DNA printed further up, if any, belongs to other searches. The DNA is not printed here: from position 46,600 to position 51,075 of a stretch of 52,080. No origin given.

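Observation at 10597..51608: Genome-wide 13-bp palindrome TGTAA-N3-TTACA, restricted to non-coding or gene-boundary positions: a probable phage regulon signal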

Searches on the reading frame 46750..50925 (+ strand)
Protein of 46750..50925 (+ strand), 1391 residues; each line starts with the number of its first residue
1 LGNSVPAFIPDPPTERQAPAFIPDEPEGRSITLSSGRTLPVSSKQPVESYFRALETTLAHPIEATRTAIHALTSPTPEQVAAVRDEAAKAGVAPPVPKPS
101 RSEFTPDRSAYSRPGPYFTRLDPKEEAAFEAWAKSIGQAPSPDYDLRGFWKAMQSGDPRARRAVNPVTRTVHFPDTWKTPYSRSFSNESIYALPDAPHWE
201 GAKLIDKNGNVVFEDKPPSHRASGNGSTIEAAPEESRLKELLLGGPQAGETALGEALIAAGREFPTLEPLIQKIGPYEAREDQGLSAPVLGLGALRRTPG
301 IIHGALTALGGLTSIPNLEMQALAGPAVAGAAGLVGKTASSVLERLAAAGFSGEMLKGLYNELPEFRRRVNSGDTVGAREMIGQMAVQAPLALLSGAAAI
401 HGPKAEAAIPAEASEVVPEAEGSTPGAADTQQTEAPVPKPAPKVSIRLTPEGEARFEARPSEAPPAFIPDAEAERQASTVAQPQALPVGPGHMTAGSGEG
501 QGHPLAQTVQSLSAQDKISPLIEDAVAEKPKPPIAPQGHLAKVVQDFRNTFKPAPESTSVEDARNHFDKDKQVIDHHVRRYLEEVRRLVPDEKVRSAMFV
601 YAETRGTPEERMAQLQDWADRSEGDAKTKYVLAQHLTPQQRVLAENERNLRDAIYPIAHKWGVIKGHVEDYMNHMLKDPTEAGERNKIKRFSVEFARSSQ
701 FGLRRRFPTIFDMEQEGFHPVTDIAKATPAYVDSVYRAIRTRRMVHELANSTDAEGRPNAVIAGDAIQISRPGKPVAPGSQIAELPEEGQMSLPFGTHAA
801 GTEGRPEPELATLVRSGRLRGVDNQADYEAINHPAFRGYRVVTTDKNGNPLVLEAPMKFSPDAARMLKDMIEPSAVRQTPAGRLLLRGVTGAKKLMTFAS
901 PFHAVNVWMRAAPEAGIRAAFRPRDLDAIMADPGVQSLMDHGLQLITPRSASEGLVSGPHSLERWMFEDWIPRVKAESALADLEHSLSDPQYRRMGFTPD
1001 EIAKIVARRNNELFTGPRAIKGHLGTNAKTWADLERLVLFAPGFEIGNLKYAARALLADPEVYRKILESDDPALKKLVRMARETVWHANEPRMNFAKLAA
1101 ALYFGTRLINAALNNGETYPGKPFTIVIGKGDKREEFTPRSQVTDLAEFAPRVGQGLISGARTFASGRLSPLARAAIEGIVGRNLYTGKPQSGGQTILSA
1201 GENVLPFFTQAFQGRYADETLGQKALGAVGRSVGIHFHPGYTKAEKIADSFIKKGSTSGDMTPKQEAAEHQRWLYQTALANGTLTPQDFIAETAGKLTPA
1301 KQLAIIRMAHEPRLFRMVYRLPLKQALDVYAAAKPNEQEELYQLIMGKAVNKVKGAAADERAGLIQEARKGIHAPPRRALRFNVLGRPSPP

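Call 8: search_protein_families(library=phrogs, proteins=[window:46750-50925:+], max_evalue=0.00001)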
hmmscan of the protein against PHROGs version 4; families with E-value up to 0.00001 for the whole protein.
window:46750-50925:+ (1391 aa): 0 families

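Call 38: search_protein_families(library=pfam, proteins=[window:46750-50925:+], max_evalue=0.01)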
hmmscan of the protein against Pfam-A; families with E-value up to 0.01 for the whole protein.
window:46750-50925:+ (1391 aa): 1 family
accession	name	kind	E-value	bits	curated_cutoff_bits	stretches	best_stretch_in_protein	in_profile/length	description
PF03583.20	LIP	-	0.0017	18.2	23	0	316-386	97-163/286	Secretory lipase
